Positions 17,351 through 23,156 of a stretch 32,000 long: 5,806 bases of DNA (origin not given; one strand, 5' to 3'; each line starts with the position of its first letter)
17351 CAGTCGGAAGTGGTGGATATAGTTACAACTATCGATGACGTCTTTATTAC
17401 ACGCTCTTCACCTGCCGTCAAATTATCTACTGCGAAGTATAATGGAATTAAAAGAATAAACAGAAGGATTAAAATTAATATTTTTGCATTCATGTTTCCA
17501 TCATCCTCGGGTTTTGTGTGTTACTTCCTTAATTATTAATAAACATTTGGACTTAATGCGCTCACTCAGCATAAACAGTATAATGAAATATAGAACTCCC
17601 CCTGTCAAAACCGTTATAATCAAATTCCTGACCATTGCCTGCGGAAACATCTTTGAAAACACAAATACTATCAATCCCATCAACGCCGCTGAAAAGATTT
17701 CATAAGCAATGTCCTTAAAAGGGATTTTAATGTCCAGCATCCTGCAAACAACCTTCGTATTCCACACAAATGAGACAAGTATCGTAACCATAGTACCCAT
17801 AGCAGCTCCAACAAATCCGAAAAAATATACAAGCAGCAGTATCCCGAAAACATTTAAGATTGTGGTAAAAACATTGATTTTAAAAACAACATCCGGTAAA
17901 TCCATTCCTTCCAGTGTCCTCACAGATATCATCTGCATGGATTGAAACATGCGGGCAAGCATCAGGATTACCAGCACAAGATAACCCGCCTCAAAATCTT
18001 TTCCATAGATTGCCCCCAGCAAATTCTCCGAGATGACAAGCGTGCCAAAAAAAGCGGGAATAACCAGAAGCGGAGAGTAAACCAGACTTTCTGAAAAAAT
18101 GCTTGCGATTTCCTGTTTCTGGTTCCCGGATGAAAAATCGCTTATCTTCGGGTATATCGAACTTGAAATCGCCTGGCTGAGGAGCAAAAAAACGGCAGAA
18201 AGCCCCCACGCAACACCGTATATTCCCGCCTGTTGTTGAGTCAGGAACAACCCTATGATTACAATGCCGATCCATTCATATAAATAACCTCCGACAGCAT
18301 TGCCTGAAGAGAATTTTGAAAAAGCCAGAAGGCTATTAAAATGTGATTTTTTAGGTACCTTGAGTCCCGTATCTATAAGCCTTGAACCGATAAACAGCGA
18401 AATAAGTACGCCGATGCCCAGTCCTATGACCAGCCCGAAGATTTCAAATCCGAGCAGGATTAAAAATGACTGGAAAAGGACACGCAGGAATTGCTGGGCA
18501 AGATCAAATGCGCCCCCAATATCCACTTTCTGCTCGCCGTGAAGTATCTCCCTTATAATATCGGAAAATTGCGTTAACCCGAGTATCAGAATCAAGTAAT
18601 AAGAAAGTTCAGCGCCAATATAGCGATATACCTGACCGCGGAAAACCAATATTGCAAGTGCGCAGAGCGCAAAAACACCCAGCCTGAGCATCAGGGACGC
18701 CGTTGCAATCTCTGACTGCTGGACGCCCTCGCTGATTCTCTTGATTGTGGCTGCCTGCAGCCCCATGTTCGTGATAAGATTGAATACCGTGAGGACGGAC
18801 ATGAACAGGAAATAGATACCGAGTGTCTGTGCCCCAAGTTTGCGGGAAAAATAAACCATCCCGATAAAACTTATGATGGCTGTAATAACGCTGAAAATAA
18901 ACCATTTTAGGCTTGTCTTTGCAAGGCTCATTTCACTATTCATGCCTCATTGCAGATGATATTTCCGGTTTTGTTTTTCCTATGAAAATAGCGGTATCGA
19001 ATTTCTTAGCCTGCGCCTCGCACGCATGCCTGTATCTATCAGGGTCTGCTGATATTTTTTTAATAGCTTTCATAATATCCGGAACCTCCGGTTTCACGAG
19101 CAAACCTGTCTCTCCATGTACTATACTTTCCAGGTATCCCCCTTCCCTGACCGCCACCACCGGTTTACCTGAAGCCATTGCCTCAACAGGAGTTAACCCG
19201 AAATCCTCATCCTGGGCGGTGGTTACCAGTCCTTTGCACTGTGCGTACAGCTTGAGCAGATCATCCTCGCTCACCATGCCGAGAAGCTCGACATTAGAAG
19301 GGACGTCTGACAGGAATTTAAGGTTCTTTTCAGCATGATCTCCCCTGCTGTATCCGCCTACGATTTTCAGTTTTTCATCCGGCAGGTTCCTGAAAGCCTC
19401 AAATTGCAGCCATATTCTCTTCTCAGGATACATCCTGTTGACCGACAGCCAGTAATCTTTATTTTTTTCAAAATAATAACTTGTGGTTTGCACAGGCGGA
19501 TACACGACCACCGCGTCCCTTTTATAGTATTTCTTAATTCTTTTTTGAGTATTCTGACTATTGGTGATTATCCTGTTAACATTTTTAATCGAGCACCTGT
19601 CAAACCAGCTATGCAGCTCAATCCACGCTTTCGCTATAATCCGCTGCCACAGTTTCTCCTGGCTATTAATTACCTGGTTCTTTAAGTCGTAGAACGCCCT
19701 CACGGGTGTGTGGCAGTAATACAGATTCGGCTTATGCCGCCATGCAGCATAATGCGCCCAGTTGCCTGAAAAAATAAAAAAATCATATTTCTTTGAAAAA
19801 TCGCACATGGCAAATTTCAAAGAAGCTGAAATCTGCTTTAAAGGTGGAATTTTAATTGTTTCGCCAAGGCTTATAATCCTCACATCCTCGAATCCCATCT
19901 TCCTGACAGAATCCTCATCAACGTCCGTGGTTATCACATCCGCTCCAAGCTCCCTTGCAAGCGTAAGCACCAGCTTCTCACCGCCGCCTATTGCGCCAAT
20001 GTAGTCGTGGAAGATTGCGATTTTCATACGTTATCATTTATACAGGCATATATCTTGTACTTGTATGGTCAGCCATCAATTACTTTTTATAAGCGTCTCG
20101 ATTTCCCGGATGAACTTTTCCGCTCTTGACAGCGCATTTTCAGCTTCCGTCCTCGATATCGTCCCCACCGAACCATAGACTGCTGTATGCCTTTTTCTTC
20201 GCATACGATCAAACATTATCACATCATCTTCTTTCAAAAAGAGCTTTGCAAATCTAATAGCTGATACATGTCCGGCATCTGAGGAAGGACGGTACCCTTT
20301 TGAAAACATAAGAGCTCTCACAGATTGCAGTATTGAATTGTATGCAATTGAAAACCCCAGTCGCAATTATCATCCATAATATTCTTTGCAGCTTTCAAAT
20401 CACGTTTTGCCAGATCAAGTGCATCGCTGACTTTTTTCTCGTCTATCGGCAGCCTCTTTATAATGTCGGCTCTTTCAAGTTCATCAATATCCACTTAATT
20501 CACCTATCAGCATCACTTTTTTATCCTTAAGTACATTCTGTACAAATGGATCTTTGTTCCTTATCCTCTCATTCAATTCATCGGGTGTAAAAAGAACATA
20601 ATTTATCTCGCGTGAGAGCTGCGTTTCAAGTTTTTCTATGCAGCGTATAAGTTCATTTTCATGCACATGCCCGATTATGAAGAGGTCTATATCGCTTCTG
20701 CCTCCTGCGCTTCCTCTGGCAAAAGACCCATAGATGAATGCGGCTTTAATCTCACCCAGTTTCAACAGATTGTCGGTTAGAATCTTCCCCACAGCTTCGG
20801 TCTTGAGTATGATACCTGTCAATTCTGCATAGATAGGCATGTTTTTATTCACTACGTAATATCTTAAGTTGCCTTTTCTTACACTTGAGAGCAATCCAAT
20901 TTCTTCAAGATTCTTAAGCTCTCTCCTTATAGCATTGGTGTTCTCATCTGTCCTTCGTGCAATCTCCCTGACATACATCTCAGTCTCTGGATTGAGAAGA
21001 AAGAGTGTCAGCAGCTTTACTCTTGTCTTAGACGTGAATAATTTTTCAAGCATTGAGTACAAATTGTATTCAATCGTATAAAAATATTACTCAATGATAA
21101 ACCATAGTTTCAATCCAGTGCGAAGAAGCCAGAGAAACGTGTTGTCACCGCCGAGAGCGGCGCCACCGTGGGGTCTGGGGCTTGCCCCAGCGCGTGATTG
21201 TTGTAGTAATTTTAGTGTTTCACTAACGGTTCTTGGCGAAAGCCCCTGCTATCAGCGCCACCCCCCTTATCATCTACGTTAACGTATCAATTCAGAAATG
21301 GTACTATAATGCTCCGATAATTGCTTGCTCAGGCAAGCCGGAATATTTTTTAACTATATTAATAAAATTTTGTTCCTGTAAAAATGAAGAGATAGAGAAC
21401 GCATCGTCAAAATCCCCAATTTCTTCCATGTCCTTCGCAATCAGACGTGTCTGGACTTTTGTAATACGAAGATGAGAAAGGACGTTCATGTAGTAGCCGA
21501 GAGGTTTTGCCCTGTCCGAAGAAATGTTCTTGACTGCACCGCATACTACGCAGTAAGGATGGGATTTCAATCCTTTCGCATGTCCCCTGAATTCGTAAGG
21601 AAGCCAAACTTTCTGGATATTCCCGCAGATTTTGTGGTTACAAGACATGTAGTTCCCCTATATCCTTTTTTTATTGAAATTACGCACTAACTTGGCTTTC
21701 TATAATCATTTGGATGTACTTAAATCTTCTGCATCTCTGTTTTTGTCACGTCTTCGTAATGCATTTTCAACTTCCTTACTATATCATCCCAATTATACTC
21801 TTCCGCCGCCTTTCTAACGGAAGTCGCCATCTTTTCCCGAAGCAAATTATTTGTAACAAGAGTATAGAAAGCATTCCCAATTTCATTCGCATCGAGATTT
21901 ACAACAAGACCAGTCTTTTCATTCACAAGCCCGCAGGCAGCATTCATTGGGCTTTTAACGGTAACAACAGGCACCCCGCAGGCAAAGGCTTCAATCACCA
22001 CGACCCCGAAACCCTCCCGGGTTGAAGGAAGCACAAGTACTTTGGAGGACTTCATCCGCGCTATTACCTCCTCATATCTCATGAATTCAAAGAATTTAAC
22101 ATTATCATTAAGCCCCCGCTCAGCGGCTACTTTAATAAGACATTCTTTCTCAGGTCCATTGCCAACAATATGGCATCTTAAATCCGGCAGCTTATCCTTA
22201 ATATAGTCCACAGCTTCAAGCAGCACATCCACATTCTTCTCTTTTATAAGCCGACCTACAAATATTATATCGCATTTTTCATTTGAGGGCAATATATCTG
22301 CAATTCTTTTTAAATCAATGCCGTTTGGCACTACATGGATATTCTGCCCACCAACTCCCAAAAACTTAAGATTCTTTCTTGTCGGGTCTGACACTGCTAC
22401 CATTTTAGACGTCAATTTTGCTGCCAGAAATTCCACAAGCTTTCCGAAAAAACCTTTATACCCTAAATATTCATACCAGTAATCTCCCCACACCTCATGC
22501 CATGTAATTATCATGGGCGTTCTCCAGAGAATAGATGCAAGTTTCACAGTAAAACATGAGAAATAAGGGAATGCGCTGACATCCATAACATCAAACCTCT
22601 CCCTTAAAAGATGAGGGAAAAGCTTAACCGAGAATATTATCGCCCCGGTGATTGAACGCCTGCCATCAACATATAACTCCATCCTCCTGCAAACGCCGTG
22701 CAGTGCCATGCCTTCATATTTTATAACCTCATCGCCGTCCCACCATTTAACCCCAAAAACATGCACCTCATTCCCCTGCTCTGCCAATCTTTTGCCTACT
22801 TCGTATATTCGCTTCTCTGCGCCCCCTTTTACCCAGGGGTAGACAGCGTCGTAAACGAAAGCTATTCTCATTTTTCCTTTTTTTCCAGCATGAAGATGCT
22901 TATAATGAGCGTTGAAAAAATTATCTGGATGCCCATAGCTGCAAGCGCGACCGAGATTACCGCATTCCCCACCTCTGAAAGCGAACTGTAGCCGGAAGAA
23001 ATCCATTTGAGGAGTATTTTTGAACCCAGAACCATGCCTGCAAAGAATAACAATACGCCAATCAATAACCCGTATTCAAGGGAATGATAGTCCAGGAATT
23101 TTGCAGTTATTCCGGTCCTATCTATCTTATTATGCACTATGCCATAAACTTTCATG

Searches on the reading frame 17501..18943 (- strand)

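Call 12: search_protein_families(library=pfam, proteins=[window:17501-18943:-], max_evalue=0.00001)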
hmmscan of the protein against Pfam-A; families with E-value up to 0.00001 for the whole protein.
window:17501-18943:- (480 aa): 2 families
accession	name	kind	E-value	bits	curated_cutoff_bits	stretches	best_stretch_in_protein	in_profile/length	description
PF13440.11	Polysacc_synt_3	-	2.7e-18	66.7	23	1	34-318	4-289/293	Polysaccharide biosynthesis protein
PF01943.22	Polysacc_synt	-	4.5e-15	56.2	28.2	1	16-270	10-273/274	Polysaccharide biosynthesis protein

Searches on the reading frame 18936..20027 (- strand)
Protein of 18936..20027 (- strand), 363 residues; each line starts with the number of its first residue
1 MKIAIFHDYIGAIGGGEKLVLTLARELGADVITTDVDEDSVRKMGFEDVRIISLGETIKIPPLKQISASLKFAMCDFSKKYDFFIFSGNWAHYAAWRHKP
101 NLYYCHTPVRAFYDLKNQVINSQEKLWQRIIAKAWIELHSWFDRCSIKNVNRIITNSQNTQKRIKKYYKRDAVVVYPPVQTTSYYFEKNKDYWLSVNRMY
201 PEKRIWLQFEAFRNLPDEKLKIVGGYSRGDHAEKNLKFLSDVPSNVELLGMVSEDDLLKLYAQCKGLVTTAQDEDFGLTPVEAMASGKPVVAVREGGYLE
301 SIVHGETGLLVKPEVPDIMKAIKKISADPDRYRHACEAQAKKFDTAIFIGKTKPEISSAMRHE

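Call 12: search_protein_families(library=pfam, proteins=[window:18936-20027:-], max_evalue=0.00001)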
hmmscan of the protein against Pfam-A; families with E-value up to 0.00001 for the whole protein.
window:18936-20027:- (363 aa): 4 families
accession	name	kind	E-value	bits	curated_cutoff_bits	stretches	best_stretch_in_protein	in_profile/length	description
PF00534.26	Glycos_transf_1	-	2.6e-29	102.4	26.4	1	187-342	12-171/172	Glycosyl transferases group 1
PF13692.12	Glyco_trans_1_4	-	1.1e-20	74.8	27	1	194-327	5-141/142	Glycosyl transferases group 1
PF13439.12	Glyco_transf_4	-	2e-09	38.1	28.5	1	13-181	1-168/170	Glycosyltransferase Family 4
PF02350.25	Epimerase_2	-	9.4e-07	28.4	30.6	0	209-335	204-326/347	UDP-N-acetylglucosamine 2-epimerase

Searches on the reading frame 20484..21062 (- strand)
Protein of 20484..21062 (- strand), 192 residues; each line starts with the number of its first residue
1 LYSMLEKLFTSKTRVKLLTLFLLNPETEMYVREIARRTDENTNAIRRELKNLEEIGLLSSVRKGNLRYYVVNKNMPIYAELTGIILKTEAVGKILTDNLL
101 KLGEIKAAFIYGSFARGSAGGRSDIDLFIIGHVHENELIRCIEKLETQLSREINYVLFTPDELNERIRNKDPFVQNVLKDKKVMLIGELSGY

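Call 12: search_protein_families(library=pfam, proteins=[window:20484-21062:-], max_evalue=0.00001)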
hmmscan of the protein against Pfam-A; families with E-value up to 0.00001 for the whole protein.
window:20484-21062:- (192 aa): 2 families
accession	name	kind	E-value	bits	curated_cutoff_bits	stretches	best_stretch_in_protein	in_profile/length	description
PF18765.7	Polbeta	-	2.1e-10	41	26.9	1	101-182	9-85/93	Polymerase beta, Nucleotidyltransferase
PF01909.29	NTP_transf_2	-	3.3e-10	40.6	21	1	99-172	8-80/93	Nucleotidyltransferase domain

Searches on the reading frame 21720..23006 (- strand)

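Call 12: search_protein_families(library=pfam, proteins=[window:21720-23006:-], max_evalue=0.00001)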
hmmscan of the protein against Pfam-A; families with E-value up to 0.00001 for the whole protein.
window:21720-23006:- (428 aa): 6 families
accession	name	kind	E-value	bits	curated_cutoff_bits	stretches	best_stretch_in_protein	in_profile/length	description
PF00534.26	Glycos_transf_1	-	5e-39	134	26.4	1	242-399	13-171/172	Glycosyl transferases group 1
PF13692.12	Glyco_trans_1_4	-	6.7e-30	104.6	27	1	246-386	3-142/142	Glycosyl transferases group 1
PF13439.12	Glyco_transf_4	-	7.1e-23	81.9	28.5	1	61-234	2-170/170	Glycosyltransferase Family 4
PF13579.12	Glyco_trans_4_4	-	2.6e-14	54.3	29.7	1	61-229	1-158/158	Glycosyl transferase 4-like domain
PF20706.3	GT4-conflict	-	3.5e-11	43.2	26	1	237-349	190-310/385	Family 4 Glycosyltransferase in conflict systems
PF13524.12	Glyco_trans_1_2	-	4.4e-06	27.1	25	0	269-413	9-142/144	Glycosyl transferase-like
